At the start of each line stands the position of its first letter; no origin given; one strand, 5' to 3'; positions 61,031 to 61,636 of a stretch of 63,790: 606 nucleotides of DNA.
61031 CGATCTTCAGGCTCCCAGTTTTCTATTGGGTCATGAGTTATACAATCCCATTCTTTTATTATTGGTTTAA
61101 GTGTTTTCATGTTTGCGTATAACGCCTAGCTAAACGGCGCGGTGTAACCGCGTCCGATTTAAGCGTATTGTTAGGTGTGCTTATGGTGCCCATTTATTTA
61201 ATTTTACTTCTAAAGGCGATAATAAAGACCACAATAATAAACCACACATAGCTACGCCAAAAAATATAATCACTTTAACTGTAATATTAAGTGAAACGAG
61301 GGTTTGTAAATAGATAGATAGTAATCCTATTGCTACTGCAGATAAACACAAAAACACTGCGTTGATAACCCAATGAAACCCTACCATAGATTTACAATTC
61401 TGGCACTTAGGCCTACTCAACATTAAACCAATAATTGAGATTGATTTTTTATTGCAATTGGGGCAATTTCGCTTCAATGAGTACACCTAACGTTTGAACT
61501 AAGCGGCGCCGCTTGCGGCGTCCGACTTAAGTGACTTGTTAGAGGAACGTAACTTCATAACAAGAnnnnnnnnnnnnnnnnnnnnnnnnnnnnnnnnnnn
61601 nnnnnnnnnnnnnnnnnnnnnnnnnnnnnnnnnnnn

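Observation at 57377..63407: Chromosomal integron between the DUF2062 gene and rlmB; every cassette ORF is an orphan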

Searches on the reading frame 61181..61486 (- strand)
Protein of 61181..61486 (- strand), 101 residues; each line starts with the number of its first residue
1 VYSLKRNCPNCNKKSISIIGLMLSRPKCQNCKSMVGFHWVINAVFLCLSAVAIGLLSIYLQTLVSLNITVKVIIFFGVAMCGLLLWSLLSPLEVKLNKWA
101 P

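Call 5: search_protein_families(library=pfam, proteins=[window:61181-61486:-], max_evalue=0.01)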
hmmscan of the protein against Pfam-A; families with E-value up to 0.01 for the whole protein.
window:61181-61486:- (101 aa): 0 families

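Call 6: search_protein_families(library=ncbifam, proteins=[window:61181-61486:-], max_evalue=0.01)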
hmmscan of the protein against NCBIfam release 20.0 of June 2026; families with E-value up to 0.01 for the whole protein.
window:61181-61486:- (101 aa): 0 families

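Call 36: search_protein_families(library=padloc, proteins=[window:61181-61486:-], max_evalue=0.01)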
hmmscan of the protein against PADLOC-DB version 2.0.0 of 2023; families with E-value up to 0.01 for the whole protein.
window:61181-61486:- (101 aa): 0 families

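Call 75: search_protein_representatives(protein=window:61181-61486:-)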
Query: 101 residues. Proteins with E-value up to 0.001 (for the whole library): 43; up to 1e-10: 13; up to 1e-30: 1. The best 43 are listed.
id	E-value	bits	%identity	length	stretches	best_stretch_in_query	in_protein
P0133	3.3e-39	149.6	66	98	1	4-101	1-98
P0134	1.2e-18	83.6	45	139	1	4-99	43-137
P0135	1.3e-18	83.5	42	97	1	4-97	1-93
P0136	2.1e-16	76.4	44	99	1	6-101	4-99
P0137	4.3e-16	75.4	45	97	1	5-101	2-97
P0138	1.6e-14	70.4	39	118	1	3-101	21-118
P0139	2.3e-14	69.9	42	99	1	5-101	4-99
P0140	4.9e-14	68.8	38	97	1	5-101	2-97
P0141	1.0e-12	64.6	39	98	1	4-99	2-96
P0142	1.2e-12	64.3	36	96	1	6-101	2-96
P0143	6.1e-12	62.1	33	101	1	3-97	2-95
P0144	2.0e-11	60.4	38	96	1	6-101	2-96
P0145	3.5e-11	59.7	40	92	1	4-95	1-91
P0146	2.1e-10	57.2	35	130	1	4-100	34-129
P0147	5.7e-10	55.8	41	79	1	22-101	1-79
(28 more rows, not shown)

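Call 97: search_protein_families(library=pfam, proteins=[window:61181-61486:-], max_evalue=5)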
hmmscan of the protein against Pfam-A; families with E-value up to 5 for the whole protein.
window:61181-61486:- (101 aa): 6 families
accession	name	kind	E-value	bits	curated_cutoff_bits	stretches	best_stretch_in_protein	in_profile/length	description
PF11026.13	DUF2721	-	0.083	13.2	28.3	1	38-96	64-122/129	Protein of unknown function (DUF2721)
PF04135.18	Nop10p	-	0.13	12.8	27.2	1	2-17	14-29/52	Nucleolar RNA-binding protein, Nop10p family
PF24838.2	8xMP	-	0.29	11.4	30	1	38-88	18-70/136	Octameric membrane protein family (8xMP)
PF24444.1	DUF7563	-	0.68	9.9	27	0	26-35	2-11/39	Family of unknown function (DUF7563)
PF03367.19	Zn_ribbon_ZPR1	-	1.2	9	23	1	2-16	3-17/56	ZPR1 zinc-finger domain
PF24747.1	Zn-ribbon_GIR1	-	2.5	8.5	26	0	21-35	15-31/37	GIR1-like zinc ribbon domain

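Call 98: search_protein_families(library=phrogs, proteins=[window:61181-61486:-], max_evalue=0.01)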
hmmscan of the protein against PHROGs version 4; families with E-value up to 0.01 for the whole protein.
window:61181-61486:- (101 aa): 0 families
